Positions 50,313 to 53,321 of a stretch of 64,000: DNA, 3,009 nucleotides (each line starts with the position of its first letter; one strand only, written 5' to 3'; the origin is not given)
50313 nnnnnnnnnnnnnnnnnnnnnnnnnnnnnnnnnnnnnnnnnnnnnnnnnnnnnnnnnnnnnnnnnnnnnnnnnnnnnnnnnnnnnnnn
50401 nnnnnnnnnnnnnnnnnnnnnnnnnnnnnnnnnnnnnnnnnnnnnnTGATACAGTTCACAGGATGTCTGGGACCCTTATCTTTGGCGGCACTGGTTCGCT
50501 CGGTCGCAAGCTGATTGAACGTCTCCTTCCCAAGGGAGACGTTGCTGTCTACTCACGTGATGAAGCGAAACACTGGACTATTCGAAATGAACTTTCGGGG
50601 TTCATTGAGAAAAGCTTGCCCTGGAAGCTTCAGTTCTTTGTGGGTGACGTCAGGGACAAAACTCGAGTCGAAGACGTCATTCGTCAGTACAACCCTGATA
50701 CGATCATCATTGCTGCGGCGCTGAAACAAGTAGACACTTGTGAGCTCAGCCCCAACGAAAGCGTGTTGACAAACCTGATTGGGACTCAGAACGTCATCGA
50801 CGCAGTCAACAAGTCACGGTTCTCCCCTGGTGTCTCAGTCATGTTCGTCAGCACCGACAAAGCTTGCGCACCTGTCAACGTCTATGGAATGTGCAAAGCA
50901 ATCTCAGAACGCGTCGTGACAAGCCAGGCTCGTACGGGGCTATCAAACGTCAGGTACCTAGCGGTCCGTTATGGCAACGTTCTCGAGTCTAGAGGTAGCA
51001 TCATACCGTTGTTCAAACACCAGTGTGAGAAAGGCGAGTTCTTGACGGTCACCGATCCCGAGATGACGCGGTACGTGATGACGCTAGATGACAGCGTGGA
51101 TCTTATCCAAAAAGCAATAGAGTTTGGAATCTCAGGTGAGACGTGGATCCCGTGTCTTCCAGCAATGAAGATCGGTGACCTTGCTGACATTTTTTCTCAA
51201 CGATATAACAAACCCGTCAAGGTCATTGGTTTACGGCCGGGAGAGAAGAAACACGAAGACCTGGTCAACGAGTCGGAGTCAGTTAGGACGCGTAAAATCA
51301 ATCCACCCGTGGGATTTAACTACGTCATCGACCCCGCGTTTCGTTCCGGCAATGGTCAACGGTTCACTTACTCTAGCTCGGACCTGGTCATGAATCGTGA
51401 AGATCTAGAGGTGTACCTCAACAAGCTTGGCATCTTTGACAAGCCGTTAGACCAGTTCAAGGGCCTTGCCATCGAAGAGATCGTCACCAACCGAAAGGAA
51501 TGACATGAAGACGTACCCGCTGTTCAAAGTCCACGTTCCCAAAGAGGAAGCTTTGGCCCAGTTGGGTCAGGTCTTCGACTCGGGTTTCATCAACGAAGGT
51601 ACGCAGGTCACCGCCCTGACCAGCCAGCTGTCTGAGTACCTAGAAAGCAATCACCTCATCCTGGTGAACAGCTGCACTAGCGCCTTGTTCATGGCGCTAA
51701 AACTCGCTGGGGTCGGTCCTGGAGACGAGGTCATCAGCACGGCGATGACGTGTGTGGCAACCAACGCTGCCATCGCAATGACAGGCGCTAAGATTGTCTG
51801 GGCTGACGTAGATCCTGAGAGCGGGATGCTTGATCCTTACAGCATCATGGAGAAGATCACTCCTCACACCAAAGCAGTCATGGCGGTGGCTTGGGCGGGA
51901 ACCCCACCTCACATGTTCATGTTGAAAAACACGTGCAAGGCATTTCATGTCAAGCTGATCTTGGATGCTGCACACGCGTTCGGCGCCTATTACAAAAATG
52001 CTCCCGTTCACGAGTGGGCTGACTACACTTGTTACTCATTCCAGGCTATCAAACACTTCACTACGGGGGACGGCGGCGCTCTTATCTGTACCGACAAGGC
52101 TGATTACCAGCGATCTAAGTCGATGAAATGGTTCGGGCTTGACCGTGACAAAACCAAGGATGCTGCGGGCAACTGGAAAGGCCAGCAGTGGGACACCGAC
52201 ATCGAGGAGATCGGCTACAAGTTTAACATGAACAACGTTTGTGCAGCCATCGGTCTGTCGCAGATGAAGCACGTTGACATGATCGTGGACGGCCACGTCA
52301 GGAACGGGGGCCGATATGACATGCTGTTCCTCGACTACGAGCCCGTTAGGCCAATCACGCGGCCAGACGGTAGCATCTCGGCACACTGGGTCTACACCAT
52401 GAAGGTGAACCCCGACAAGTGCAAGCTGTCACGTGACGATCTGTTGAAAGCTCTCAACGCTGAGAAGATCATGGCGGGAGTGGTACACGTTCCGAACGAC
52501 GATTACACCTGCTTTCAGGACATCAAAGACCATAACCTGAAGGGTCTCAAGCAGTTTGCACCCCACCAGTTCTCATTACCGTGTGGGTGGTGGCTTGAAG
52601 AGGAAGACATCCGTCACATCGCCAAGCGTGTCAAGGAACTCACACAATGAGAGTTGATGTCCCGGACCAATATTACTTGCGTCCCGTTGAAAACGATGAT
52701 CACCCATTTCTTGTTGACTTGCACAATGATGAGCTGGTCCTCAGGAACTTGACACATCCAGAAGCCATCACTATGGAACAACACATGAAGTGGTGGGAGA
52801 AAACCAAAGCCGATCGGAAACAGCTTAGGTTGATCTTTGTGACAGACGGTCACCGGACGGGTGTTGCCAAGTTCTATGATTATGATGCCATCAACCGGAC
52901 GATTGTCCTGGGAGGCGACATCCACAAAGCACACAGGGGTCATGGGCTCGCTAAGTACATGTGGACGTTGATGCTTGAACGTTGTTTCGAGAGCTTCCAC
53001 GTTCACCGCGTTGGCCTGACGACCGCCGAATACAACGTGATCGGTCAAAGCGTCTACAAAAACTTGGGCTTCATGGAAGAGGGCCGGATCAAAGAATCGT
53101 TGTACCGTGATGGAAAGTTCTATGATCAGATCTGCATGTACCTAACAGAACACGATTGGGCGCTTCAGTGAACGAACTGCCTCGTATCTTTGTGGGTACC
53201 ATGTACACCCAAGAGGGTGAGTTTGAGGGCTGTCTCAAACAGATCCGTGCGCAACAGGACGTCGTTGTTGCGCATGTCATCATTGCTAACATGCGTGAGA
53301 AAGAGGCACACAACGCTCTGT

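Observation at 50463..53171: Dehydratase-aminotransferase-GNAT triad consistent with UDP-2,4-diacetamido-2,4,6-trideoxyhexose (pseudaminic-acid/bacillosamine-type) synthesis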

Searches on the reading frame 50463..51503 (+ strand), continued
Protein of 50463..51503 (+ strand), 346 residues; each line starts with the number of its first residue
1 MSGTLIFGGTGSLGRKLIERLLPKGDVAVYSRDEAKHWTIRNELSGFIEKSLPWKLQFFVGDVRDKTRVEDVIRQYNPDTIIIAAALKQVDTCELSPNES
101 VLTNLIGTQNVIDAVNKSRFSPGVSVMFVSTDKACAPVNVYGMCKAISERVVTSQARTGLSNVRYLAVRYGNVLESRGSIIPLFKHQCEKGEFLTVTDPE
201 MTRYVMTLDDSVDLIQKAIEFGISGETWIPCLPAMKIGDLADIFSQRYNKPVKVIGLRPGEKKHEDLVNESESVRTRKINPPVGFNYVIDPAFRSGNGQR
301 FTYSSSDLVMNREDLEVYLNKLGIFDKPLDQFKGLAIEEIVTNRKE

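Call 49: search_protein_families(library=pfam, proteins=[L015:2983-4278:+, L015:4726-5289:+, L015:5807-6595:+, L015:6498-7745:+, L015:13191-14858:+, L015:15080-16102:+, L016:13209-14978:+, L016:15157-16104:+, L016:6674-7876:+, L016:3563-5398:+], max_evalue=0.001)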
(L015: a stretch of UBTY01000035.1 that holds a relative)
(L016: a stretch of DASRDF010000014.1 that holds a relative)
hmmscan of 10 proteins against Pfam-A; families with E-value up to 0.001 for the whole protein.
L015:2983-4278:+ (431 aa): 0 families

L015:4726-5289:+ (187 aa): 0 families

L015:5807-6595:+ (262 aa): 4 families
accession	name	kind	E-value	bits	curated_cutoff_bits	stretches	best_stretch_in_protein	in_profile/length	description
PF00535.33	Glycos_transf_2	-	5.1e-15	56.2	23.3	1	3-157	7-165/168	Glycosyl transferase family 2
PF13641.12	Glyco_tranf_2_3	-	6.5e-08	33.3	27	1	9-191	15-209/230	Glycosyltransferase like family 2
PF13632.12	Glyco_trans_2_3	-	0.00012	22.4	27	1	77-191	1-120/198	Glycosyl transferase family group 2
PF10111.15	Glyco_tranf_2_2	-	0.00034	20.6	27.3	0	4-198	9-220/276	Glycosyltransferase like family 2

L015:6498-7745:+ (415 aa): 6 families
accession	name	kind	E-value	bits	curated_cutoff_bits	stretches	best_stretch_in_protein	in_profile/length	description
PF00534.26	Glycos_transf_1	-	1.2e-35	123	26.4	1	222-381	13-172/172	Glycosyl transferases group 1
PF13692.12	Glyco_trans_1_4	-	6.4e-33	114.4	27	1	225-367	2-142/142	Glycosyl transferases group 1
PF13477.12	Glyco_trans_4_2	-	2.7e-19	70.2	23.4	1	33-170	1-130/139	Glycosyl transferase 4-like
PF13524.12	Glyco_trans_1_2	-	2.3e-12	47.5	25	1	250-395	10-142/144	Glycosyl transferase-like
PF13439.12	Glyco_transf_4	-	4.8e-06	27.1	28.5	1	51-142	13-101/170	Glycosyltransferase Family 4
PF20706.3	GT4-conflict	-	3e-05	23.6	26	1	225-342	198-322/385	Family 4 Glycosyltransferase in conflict systems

L015:13191-14858:+ (555 aa): 6 families
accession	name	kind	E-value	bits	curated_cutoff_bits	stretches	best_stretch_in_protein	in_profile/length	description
PF00005.33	ABC_tran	-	1.9e-23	84.1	25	1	364-509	2-137/137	ABC transporter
PF00664.28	ABC_membrane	-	6.9e-10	39.5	28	1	38-293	14-266/274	ABC transporter transmembrane region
PF13191.12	AAA_16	-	4.2e-06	27.8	32.6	1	374-528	25-161/167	AAA ATPase domain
PF13304.12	AAA_21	-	1.4e-05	25.8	27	0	481-539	238-300/304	AAA domain, putative AbiEii toxin, Type IV TA system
PF13401.12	AAA_22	-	0.0001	23.1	27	1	374-535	6-121/130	AAA domain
PF02463.25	SMC_N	-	0.00012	22.1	40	0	481-541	137-201/220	RecF/RecN/SMC N terminal domain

L015:15080-16102:+ (340 aa): 0 families

L016:13209-14978:+ (589 aa): 2 families
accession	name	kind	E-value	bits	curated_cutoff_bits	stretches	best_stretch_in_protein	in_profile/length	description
PF00005.33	ABC_tran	-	9.3e-22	78.5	25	1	373-525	2-137/137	ABC transporter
PF13304.12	AAA_21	-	3.7e-09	37.5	27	1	489-554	232-299/304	AAA domain, putative AbiEii toxin, Type IV TA system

L016:15157-16104:+ (315 aa): 4 families
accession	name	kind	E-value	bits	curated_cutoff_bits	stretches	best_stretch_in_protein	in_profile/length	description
PF04321.23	RmlD_sub_bind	-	1e-13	51.5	27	1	3-156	2-135/287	RmlD substrate binding domain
PF01370.27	Epimerase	-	6.6e-09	36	20.9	1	4-154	1-150/240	NAD dependent epimerase/dehydratase family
PF05368.20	NmrA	-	6.8e-07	29.6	27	1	3-93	4-91/298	NmrA-like family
PF13460.12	NAD_binding_10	-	1.2e-06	28.9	27.2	1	8-87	1-74/184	NAD(P)H-binding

L016:6674-7876:+ (400 aa): 1 family
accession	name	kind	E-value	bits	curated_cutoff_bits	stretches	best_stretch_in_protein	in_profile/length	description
PF02357.24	NusG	-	3.1e-20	72.9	22.2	1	237-330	2-92/93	Transcription termination factor nusG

L016:3563-5398:+ (611 aa): 2 families
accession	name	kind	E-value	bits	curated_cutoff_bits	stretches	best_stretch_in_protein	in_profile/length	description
PF02543.21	Carbam_trans_N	-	6.7e-107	358.3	24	1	3-346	2-346/346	Carbamoyltransferase N-terminus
PF16861.10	Carbam_trans_C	-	1.6e-75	252.8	27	1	404-593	1-170/170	Carbamoyltransferase C-terminus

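Call 84: search_protein_families(library=pfam, proteins=[L004:10947-12317:+], max_evalue=0.001)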
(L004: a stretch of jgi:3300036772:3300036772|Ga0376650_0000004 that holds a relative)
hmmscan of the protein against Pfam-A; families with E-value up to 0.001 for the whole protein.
L004:10947-12317:+ (456 aa): 1 family
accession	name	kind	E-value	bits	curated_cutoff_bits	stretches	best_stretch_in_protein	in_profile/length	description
PF12706.13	Lactamase_B_2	-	0.00018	21.6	27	1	44-257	3-197/200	Beta-lactamase superfamily domain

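Call 85: search_protein_families(library=pfam, proteins=[L006:14950-15645:+, L006:15647-16345:+, L002:14426-15130:+], max_evalue=0.001)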
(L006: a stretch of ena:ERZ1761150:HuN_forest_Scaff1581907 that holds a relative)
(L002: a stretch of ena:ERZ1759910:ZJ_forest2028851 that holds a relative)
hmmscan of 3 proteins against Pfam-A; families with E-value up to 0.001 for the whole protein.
L006:14950-15645:+ (231 aa): 0 families

L006:15647-16345:+ (232 aa): 1 family
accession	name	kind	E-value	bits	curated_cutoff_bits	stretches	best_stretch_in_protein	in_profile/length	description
PF21553.2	Formyl_trans_C_2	-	5.6e-05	23.1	27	1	193-229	10-47/58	Methionyl-tRNA formyltransferase, C-terminal domain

L002:14426-15130:+ (234 aa): 1 family
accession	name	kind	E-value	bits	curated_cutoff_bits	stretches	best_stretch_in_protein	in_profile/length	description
PF07068.17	Gp23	-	1.5e-05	25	24.4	1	136-224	217-315/376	Major capsid protein Gp23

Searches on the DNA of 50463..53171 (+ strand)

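Call 5: search_dna_similar(query=window:50463-53171:+, collection=phages, mode=distant)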
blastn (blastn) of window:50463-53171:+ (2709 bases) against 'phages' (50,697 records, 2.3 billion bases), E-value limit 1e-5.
No match.
